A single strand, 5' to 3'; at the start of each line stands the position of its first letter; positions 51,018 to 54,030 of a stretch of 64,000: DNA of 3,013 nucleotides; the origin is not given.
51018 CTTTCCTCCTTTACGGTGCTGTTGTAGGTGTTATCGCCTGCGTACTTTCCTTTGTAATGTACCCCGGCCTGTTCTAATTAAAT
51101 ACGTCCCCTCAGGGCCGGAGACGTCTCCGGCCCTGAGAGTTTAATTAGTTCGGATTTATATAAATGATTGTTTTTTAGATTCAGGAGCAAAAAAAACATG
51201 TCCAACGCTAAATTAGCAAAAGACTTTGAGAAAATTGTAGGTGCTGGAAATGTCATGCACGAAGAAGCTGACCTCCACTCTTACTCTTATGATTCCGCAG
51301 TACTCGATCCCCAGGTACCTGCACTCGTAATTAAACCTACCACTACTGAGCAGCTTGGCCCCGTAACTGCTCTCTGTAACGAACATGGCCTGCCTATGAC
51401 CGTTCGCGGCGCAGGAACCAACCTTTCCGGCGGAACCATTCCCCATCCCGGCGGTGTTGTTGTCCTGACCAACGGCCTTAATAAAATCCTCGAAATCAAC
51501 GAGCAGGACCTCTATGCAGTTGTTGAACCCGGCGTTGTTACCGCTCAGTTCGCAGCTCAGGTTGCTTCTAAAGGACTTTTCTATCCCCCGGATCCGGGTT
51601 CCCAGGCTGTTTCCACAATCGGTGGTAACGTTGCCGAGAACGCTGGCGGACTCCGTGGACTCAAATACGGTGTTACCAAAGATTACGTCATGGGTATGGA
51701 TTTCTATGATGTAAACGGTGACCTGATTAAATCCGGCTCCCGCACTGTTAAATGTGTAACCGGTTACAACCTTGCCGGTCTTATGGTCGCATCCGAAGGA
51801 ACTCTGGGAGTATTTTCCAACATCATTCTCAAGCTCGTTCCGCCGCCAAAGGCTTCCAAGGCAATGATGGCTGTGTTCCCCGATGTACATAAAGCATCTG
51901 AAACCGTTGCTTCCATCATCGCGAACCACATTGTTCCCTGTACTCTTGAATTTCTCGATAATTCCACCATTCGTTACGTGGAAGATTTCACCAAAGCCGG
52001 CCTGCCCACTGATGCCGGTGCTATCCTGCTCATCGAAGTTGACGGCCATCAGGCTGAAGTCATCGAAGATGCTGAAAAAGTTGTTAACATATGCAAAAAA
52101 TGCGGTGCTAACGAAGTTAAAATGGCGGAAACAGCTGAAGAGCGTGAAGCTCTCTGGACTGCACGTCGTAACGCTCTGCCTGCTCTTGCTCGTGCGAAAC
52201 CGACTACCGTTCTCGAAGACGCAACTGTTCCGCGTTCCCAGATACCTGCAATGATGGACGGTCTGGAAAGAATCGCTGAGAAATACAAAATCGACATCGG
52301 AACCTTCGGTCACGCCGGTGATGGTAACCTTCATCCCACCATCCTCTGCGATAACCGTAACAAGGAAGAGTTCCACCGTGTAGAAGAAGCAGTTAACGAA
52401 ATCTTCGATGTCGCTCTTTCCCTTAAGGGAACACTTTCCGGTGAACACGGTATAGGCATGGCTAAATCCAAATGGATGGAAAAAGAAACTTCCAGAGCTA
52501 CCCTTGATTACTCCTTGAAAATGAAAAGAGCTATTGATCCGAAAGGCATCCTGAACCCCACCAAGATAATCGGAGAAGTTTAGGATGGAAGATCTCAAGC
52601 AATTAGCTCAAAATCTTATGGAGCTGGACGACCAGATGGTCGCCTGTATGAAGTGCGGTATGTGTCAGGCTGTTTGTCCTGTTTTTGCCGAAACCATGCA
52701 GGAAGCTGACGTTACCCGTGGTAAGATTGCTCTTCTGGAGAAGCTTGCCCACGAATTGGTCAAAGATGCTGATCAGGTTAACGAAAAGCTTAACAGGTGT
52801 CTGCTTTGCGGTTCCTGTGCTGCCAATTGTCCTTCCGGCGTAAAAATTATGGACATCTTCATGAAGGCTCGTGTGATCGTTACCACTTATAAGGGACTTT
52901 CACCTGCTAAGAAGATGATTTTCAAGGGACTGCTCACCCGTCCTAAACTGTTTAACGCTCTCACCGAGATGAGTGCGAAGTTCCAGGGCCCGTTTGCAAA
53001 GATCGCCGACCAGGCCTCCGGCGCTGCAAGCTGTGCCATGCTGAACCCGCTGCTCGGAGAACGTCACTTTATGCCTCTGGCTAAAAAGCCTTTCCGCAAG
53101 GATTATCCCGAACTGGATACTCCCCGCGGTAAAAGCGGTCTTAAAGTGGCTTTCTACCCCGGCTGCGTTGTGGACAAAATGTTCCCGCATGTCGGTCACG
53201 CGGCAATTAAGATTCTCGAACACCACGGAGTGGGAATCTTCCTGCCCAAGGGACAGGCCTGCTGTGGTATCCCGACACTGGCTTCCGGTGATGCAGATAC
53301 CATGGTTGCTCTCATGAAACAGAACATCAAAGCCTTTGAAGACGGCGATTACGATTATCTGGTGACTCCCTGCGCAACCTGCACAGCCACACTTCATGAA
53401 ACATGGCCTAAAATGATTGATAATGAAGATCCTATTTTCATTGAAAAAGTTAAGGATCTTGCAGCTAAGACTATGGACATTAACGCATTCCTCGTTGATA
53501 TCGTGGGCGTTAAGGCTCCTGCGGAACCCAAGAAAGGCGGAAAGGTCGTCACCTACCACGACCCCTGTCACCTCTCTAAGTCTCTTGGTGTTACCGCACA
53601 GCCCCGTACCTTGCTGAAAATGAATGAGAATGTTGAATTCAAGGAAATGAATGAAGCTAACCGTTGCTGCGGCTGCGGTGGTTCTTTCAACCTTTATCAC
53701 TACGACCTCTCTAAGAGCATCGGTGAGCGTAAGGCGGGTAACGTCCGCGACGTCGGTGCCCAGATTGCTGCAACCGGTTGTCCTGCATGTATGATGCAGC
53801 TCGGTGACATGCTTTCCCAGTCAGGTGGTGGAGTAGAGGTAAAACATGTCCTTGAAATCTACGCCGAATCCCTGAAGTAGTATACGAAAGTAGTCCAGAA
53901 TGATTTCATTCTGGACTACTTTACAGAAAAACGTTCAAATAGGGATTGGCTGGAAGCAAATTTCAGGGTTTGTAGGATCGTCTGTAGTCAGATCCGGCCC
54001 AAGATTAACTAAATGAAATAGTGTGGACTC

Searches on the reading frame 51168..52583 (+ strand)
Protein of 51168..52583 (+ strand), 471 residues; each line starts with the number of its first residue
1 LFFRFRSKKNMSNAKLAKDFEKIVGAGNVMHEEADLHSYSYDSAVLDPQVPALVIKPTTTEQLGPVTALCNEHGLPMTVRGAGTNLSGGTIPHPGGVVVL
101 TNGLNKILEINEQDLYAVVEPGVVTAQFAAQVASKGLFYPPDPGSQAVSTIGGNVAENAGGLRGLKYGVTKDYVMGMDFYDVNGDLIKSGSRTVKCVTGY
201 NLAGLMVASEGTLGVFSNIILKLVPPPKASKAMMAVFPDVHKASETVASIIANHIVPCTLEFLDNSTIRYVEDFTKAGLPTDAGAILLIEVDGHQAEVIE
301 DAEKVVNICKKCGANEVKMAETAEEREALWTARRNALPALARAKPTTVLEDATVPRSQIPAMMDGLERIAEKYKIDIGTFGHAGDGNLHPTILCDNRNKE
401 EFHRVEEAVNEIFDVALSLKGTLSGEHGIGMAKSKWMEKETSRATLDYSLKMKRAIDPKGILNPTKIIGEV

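Call 67: search_protein_families(library=pfam, proteins=[window:51168-52583:+], max_evalue=0.00001)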
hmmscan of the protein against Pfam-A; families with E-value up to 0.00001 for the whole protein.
window:51168-52583:+ (471 aa): 2 families
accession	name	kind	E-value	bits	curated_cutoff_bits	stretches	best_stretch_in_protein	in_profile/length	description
PF02913.24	FAD-oxidase_C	-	5e-73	246.3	21.2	1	227-467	2-248/248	FAD linked oxidases, C-terminal domain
PF01565.28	FAD_binding_4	-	6.3e-39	133.3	26.4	1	51-188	1-137/139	FAD binding domain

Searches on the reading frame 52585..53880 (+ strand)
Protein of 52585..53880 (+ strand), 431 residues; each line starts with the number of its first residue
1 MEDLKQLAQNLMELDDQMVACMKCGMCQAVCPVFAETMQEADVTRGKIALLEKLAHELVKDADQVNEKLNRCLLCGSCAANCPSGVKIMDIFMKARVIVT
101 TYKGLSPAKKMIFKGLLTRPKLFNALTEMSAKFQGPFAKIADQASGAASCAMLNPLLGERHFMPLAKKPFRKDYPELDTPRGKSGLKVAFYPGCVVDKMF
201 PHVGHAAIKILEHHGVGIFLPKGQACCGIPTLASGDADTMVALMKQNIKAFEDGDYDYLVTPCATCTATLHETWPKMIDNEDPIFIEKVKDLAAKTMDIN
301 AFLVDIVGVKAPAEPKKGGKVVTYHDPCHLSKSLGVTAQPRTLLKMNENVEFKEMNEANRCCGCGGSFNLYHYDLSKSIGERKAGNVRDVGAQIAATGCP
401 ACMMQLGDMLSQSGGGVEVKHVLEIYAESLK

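Call 67: search_protein_families(library=pfam, proteins=[window:52585-53880:+], max_evalue=0.00001)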
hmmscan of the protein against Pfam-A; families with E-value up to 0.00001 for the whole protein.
window:52585-53880:+ (431 aa): 5 families
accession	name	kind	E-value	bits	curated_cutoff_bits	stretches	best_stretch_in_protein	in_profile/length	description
PF02754.22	CCG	-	1.5e-31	108.8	20.6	2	188-270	1-84/85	Cysteine-rich domain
PF13183.11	Fer4_8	-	5e-12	46.6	27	1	19-86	3-68/68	4Fe-4S dicluster domain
PF13534.11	Fer4_17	-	3.8e-10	40.6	22.2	1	20-86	1-60/61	4Fe-4S dicluster domain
PF12838.12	Fer4_7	-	1.1e-09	39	27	1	21-86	2-52/52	4Fe-4S dicluster domain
PF13237.11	Fer4_10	-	7.3e-06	26.3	25.5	0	20-83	8-53/53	4Fe-4S dicluster domain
